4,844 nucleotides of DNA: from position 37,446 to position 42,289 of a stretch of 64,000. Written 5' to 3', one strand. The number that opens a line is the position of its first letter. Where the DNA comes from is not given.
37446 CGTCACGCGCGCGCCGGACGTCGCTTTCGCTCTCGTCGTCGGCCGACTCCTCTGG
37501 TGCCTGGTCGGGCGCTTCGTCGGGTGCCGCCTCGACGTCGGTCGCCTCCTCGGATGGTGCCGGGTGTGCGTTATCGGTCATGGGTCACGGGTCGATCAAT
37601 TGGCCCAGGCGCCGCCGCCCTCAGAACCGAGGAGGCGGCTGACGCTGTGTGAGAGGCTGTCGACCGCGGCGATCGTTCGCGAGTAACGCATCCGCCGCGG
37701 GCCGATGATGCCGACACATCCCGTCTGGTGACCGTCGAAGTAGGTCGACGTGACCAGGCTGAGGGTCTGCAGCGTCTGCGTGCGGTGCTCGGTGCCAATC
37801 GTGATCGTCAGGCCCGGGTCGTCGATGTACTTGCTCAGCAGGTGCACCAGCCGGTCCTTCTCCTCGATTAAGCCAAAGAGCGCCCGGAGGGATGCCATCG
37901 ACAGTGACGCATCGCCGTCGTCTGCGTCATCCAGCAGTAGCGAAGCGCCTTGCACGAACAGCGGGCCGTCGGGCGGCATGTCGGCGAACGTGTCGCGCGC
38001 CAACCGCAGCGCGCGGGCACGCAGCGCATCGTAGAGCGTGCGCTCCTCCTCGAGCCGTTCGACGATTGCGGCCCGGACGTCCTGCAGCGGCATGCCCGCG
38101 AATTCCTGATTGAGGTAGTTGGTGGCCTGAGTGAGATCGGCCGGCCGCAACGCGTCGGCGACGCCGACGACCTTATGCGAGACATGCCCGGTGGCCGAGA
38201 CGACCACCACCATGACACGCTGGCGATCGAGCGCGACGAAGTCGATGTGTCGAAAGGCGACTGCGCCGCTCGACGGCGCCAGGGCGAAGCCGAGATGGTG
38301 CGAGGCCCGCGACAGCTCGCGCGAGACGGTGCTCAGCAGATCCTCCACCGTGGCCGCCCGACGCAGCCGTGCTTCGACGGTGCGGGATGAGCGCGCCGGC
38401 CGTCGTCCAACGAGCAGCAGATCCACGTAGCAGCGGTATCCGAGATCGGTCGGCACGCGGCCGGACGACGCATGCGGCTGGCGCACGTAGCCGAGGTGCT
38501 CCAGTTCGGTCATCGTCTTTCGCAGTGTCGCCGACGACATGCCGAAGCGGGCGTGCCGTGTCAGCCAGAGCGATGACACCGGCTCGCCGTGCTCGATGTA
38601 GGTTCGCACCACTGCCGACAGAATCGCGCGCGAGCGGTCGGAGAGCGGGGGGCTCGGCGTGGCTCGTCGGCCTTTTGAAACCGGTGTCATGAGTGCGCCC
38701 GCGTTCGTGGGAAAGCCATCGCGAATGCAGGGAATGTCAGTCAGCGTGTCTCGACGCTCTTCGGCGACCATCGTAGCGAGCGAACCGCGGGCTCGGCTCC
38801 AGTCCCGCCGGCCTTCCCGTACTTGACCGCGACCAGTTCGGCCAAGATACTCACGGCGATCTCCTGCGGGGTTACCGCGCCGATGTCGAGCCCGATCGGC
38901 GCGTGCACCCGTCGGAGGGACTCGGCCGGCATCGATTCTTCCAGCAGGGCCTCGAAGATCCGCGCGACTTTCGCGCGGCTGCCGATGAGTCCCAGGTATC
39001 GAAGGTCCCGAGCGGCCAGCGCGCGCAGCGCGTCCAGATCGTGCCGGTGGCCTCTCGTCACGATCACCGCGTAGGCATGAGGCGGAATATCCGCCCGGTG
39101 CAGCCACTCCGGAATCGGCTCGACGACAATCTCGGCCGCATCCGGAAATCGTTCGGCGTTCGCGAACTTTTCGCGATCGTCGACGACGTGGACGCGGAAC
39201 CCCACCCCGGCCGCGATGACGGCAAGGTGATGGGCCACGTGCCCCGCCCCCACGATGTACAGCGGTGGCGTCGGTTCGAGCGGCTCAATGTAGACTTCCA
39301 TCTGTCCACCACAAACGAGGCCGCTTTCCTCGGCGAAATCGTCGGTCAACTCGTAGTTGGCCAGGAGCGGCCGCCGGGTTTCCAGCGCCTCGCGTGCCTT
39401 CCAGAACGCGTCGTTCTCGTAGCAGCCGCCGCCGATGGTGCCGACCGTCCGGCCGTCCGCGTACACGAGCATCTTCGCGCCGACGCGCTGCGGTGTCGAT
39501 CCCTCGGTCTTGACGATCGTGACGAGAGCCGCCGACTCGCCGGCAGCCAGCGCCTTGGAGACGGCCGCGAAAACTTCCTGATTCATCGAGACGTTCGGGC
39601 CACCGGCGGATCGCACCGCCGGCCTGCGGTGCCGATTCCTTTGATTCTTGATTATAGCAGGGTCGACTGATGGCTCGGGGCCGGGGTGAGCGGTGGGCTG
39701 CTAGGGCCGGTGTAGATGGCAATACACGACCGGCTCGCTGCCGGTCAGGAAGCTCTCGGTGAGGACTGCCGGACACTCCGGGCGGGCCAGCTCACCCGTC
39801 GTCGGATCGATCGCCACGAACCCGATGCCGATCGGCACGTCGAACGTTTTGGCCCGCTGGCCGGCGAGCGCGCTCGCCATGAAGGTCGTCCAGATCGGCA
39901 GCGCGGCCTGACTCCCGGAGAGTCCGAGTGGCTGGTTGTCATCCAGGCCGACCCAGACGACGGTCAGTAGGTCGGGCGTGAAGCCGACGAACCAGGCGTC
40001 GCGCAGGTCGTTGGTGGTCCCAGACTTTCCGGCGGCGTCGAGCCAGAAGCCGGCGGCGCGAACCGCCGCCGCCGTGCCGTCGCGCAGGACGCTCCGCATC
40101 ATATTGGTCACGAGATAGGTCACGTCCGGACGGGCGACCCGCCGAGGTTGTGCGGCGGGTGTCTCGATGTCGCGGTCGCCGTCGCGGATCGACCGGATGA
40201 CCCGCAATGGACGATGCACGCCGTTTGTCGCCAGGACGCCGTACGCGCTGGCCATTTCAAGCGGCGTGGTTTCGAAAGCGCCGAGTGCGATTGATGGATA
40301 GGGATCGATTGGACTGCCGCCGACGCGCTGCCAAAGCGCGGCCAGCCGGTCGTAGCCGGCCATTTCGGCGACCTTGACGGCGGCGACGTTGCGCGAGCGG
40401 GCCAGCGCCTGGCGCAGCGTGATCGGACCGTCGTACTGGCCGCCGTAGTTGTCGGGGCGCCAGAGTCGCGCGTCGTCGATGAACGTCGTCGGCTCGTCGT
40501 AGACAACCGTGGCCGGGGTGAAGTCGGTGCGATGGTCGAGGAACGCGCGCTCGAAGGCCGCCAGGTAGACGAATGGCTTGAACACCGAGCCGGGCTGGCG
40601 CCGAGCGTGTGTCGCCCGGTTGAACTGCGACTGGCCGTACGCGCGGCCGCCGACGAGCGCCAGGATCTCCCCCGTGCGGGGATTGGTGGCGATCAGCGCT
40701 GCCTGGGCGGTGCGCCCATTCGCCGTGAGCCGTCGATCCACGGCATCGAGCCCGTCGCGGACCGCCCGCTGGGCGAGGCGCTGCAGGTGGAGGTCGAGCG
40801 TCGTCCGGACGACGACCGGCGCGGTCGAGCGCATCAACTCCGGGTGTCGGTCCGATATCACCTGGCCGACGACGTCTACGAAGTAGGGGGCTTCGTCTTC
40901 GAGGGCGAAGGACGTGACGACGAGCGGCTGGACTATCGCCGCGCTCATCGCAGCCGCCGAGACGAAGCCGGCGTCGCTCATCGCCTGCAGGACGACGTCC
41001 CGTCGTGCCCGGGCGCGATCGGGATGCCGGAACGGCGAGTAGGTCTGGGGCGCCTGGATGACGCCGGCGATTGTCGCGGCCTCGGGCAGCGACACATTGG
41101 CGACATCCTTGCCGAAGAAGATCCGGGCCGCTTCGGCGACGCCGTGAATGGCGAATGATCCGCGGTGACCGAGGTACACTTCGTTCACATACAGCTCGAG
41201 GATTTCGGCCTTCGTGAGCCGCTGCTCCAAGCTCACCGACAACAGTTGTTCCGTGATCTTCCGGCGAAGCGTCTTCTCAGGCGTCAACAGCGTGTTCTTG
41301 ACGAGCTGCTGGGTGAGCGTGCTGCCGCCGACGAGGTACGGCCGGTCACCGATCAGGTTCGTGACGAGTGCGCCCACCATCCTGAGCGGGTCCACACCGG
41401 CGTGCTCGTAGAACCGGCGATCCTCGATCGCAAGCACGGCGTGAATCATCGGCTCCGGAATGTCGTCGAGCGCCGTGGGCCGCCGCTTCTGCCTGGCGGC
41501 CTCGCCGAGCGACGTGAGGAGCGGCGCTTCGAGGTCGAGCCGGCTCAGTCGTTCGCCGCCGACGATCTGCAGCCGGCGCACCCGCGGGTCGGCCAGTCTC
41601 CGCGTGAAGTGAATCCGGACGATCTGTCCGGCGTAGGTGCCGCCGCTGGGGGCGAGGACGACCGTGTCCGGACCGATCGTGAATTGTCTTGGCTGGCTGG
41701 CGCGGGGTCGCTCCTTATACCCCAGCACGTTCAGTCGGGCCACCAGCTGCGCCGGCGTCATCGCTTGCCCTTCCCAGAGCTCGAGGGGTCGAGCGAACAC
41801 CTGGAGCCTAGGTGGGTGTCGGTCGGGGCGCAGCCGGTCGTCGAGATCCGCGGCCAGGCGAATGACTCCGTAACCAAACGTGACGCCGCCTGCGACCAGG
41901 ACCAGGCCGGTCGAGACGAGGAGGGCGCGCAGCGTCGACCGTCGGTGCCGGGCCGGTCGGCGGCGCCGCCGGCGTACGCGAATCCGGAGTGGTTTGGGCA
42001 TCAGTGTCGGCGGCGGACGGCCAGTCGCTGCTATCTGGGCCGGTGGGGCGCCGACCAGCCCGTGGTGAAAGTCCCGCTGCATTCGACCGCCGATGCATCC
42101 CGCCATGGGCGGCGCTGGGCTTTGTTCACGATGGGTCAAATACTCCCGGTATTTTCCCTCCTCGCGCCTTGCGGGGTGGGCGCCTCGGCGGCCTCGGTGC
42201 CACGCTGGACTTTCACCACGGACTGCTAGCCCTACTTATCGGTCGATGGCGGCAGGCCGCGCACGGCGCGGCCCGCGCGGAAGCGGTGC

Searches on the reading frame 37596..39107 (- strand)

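Call 5: search_protein_families(library=pfam, proteins=[window:37596-39107:-])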
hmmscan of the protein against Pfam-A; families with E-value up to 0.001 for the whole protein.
window:37596-39107:- (503 aa): 1 family
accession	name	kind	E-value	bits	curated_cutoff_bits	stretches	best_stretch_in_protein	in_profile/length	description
PF01628.27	HrcA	-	8.8e-49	166.8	22.2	1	255-479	1-215/215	HrcA protein C terminal domain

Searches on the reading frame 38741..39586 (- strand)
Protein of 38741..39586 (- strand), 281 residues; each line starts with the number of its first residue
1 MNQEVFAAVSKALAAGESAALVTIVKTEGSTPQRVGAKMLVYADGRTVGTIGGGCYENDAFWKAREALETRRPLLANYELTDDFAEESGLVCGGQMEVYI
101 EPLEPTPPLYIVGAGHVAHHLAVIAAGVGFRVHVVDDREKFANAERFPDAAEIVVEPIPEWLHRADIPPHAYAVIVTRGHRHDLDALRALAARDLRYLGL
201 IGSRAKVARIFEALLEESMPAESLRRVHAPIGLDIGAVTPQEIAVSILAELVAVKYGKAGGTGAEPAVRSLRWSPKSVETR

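Call 56: find_encoding_contigs(protein=window:38741-39586:-, flank=6000, max_places=10)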
Protein window:38741-39586:- (281 aa): 3 contigs read that carry it; 2 places shown.
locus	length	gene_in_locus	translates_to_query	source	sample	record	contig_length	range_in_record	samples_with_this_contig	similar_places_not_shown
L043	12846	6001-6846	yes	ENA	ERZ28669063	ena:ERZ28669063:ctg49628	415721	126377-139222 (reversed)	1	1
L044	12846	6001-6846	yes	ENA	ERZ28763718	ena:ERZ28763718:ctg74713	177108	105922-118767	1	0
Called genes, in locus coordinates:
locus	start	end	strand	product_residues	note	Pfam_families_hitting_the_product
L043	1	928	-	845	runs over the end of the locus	PF00069:Pkinase, PF07714:PK_Tyr_Ser-Thr, PF08308:PEGA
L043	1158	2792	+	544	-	PF10079:Rossmann-like_BshC, PF24850:CC_BshC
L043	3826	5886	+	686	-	PF00912:Transgly, PF00905:Transpeptidase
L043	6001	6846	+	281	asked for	PF02625:XdhC_CoxI, PF13478:XdhC_C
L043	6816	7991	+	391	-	PF01628:HrcA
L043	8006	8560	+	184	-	PF01025:GrpE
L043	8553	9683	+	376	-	PF00226:DnaJ, PF01556:DnaJ_C, PF00684:DnaJ_CXXCXGXG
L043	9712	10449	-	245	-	PF20260:PUA_4, PF04452:Methyltrans_RNA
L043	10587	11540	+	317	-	PF14531:Kinase-like (faint), PF00069:Pkinase, PF01636:APH (faint), PF07714:PK_Tyr_Ser-Thr, PF03109:ABC1 (weak)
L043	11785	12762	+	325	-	PF01063:Aminotran_4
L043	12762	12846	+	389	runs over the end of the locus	PF00437:T2SSE, PF13191:AAA_16 (weak)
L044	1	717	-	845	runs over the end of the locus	PF00069:Pkinase, PF07714:PK_Tyr_Ser-Thr, PF08308:PEGA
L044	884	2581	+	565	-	PF10079:Rossmann-like_BshC, PF24850:CC_BshC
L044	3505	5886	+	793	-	PF00912:Transgly, PF00905:Transpeptidase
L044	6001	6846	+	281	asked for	PF02625:XdhC_CoxI, PF13478:XdhC_C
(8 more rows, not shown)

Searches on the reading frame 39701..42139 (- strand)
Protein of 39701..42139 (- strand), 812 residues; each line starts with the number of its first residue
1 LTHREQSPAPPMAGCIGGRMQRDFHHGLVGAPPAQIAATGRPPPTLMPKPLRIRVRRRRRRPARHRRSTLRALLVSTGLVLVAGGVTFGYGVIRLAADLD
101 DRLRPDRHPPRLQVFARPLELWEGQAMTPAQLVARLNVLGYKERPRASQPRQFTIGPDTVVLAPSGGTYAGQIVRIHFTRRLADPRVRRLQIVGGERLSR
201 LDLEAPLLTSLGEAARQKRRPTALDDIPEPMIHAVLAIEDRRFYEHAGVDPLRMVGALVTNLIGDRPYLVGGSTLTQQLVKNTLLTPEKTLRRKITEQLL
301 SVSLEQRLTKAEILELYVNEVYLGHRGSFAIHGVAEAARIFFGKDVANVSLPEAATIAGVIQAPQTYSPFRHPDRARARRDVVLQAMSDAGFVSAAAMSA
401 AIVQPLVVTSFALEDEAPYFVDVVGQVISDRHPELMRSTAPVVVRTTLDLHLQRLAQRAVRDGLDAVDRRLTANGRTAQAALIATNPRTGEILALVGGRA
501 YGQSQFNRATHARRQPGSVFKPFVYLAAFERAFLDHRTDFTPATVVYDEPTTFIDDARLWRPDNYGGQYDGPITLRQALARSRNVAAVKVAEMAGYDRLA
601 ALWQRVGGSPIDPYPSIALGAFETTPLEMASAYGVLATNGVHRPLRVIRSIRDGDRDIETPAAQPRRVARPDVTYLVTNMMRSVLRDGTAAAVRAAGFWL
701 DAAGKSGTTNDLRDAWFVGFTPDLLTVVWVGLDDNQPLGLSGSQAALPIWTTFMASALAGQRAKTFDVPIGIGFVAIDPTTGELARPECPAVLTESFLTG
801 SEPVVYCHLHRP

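Call 5: search_protein_families(library=pfam, proteins=[window:39701-42139:-])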
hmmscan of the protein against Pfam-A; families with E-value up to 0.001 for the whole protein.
window:39701-42139:- (812 aa): 3 families
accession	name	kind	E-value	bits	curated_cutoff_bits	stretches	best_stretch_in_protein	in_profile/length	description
PF00912.28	Transgly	-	5e-58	195.9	27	1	213-387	7-177/178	Transglycosylase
PF00905.27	Transpeptidase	-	4.4e-33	115.2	22.1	1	482-747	3-291/299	Penicillin binding protein transpeptidase domain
PF14814.11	UB2H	-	0.0008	19.8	27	0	122-191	2-72/85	Bifunctional transglycosylase second domain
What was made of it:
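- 39701..42001 (-): Class A penicillin-binding protein gene. The likely start is the ATG at 42001-41999. The public gene call starts at 42082, inside the MITE. Pfam Transgly and Transpeptidase (call 5).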

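Call 55: find_encoding_contigs(protein=window:39701-42082:-, flank=4000, max_places=10)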
Protein window:39701-42082:- (793 aa): 1 contig read that carries it; 1 place shown.
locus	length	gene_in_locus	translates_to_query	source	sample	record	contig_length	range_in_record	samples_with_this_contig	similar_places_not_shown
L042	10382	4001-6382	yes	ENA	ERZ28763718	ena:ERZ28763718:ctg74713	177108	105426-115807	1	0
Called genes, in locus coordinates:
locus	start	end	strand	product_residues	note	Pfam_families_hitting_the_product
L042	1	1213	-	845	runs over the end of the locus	PF00069:Pkinase, PF07714:PK_Tyr_Ser-Thr, PF08308:PEGA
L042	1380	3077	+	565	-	PF10079:Rossmann-like_BshC, PF24850:CC_BshC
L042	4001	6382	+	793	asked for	PF00912:Transgly, PF00905:Transpeptidase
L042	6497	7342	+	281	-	PF02625:XdhC_CoxI, PF13478:XdhC_C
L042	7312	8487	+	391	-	PF01628:HrcA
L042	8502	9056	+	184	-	PF01025:GrpE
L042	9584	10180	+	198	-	PF01556:DnaJ_C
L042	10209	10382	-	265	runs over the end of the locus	PF20260:PUA_4, PF04452:Methyltrans_RNA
